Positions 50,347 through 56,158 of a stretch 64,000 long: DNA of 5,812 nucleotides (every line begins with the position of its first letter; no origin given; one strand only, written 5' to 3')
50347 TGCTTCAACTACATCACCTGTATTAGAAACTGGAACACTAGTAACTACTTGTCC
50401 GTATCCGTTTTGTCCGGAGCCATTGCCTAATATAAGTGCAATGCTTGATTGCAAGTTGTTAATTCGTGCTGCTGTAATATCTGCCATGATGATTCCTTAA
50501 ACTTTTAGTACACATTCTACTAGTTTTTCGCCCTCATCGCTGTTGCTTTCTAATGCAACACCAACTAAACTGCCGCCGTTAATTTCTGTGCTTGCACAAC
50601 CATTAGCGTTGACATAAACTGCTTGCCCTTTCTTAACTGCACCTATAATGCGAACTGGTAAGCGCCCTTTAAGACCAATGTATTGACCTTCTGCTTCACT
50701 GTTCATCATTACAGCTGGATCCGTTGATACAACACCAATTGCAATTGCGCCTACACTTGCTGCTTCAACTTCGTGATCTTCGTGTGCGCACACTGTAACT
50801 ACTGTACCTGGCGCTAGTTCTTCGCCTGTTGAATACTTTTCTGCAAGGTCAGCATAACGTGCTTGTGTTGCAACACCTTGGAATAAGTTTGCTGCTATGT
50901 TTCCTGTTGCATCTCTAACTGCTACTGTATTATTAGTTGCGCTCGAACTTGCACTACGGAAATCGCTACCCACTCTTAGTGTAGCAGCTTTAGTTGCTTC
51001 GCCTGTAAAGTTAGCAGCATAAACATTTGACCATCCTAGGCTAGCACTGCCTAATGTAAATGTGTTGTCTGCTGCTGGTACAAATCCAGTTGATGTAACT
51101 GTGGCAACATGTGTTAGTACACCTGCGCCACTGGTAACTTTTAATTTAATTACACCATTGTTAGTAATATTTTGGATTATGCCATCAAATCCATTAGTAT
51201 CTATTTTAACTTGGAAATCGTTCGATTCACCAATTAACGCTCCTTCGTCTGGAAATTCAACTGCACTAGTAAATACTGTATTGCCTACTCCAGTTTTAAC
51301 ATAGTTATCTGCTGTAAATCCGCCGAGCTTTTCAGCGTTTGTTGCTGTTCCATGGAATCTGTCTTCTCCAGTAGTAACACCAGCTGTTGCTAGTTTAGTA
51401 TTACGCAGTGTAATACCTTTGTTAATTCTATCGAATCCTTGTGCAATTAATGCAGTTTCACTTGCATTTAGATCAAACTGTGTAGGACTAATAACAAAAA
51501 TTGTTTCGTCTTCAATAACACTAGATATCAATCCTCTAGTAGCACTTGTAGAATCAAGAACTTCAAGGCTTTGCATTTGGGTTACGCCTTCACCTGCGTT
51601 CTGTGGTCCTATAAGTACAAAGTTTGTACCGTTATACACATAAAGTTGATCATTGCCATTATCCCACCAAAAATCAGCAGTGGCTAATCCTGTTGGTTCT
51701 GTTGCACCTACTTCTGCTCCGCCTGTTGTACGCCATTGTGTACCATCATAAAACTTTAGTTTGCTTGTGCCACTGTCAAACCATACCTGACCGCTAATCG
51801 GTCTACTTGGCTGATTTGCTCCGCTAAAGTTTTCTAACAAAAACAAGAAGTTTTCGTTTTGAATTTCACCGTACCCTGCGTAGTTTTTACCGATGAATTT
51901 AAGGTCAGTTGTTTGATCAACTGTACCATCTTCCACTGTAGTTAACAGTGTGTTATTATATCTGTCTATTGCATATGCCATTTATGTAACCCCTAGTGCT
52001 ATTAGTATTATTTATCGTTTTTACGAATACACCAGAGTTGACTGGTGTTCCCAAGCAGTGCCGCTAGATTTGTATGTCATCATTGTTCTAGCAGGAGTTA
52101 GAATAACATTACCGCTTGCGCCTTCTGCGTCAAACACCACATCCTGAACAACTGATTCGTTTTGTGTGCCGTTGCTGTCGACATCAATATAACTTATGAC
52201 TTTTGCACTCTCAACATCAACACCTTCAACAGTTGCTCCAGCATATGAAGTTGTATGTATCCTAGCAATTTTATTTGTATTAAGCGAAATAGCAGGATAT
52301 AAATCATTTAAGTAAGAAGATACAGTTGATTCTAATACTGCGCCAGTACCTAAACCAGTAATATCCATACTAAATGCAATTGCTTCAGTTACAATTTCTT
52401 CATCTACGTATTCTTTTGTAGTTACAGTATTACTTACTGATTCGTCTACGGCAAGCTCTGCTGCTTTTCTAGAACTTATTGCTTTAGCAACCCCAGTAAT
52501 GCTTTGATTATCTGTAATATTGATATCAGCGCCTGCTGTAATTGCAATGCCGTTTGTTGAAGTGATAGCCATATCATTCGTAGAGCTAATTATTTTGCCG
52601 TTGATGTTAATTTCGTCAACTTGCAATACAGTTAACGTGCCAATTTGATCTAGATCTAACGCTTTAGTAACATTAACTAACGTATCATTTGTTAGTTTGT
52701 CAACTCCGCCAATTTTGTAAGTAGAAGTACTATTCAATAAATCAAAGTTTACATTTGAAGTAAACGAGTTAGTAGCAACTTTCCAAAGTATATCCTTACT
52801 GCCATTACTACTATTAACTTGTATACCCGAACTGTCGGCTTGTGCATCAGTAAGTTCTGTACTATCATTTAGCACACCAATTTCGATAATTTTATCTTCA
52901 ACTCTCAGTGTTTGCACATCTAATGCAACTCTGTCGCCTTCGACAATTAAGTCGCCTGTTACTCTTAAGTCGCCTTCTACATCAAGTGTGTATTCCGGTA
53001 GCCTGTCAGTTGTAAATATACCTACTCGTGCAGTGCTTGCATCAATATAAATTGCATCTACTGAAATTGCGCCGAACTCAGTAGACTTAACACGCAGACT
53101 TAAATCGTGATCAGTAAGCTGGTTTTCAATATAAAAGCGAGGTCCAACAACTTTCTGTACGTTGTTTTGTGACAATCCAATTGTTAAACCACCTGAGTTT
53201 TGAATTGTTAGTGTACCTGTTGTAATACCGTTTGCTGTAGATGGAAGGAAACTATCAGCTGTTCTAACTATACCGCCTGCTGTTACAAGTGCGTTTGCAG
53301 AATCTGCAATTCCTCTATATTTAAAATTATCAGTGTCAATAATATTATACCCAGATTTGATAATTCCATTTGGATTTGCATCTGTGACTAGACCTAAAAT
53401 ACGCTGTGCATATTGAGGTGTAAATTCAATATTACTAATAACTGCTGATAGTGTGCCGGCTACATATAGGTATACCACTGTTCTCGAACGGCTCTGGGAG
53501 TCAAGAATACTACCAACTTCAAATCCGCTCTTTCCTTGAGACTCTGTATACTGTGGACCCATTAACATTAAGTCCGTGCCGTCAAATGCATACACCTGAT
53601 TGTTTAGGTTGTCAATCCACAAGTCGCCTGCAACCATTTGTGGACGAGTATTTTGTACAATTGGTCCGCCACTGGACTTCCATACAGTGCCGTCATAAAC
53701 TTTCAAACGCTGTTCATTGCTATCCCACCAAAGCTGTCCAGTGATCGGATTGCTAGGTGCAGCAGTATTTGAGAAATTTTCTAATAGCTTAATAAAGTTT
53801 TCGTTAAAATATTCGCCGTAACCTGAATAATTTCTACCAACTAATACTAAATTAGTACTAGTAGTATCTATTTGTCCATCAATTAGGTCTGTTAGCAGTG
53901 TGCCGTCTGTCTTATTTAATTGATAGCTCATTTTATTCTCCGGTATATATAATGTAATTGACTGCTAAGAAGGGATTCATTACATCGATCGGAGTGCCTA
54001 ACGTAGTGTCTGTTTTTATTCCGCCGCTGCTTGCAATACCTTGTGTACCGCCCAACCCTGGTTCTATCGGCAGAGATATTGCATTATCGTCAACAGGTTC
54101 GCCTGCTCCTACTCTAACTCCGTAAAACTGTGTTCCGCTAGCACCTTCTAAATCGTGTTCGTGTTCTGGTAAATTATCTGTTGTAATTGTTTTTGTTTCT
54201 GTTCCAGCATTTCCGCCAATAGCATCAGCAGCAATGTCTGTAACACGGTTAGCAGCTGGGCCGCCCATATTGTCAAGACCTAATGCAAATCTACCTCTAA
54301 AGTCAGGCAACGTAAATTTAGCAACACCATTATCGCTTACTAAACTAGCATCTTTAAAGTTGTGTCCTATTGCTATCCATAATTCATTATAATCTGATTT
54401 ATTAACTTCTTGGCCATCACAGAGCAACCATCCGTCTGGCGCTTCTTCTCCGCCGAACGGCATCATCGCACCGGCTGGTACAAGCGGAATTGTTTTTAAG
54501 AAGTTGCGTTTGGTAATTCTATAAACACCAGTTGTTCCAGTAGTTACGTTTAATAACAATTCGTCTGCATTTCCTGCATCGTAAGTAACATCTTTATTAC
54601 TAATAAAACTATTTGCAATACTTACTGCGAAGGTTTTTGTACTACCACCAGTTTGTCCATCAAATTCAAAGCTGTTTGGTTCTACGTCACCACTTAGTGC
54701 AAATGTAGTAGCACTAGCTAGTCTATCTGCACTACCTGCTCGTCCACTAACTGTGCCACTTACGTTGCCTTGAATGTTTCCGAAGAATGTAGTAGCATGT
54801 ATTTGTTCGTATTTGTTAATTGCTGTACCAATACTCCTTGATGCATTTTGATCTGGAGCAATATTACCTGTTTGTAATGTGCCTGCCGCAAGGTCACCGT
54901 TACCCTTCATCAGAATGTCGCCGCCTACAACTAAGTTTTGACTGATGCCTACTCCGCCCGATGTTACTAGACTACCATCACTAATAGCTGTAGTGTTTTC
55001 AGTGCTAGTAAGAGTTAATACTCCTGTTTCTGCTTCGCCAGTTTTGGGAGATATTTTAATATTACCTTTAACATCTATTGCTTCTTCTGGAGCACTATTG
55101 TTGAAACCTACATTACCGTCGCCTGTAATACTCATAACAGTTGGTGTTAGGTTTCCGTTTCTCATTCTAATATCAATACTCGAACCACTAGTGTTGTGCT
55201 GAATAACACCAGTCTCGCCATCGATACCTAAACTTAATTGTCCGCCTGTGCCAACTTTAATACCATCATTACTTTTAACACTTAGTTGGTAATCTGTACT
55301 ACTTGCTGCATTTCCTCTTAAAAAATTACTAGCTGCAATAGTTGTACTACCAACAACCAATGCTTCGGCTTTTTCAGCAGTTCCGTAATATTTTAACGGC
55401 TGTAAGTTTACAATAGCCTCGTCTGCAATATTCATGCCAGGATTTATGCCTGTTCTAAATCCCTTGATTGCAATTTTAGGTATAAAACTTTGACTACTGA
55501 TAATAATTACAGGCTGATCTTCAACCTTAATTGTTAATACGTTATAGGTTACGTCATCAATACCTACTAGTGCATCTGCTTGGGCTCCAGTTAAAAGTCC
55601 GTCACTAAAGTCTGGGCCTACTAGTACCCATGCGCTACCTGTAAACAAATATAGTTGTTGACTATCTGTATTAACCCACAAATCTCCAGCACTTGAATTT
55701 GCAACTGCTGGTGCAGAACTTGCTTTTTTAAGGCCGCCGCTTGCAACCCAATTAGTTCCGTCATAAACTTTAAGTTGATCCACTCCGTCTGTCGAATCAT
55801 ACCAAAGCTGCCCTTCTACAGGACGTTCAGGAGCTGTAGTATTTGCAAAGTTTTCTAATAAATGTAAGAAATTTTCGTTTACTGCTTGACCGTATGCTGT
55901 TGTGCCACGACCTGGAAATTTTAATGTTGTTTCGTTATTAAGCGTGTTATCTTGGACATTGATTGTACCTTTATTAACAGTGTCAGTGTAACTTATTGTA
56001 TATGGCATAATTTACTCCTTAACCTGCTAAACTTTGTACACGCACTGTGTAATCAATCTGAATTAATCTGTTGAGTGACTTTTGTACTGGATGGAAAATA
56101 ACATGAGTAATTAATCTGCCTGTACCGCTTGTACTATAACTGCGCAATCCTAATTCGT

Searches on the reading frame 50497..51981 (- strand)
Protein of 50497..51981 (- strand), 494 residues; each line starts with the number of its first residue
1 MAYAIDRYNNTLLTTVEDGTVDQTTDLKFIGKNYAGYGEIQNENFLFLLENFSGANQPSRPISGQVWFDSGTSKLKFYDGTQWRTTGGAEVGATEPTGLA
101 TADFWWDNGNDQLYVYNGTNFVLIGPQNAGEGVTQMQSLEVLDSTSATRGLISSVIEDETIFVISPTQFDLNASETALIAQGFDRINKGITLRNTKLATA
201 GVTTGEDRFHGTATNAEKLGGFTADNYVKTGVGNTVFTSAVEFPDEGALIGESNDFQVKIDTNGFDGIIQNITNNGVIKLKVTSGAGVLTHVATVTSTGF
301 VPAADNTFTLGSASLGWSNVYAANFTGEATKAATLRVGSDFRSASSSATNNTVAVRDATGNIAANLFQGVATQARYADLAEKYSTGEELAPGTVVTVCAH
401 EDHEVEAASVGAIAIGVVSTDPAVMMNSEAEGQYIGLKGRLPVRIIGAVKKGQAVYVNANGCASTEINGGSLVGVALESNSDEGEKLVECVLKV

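Call 17: search_protein_families(library=pfam, proteins=[window:50497-51981:-], max_evalue=0.01)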
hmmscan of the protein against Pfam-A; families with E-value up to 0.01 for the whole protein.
window:50497-51981:- (494 aa): 1 family
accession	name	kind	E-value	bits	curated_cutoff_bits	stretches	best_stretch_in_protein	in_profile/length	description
PF11962.13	Peptidase_G2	-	1.5e-05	25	25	1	342-428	16-99/228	Peptidase_G2, IMC autoproteolytic cleavage domain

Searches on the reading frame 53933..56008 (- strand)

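Call 12: search_protein_families(library=pfam, proteins=[window:53933-56008:-], max_evalue=0.001)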
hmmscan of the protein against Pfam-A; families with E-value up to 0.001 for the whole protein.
window:53933-56008:- (691 aa): 1 family
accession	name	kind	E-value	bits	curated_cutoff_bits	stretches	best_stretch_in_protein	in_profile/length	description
PF07484.17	Collar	-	3.3e-15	56.2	24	1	513-574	1-56/57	Phage Tail Collar Domain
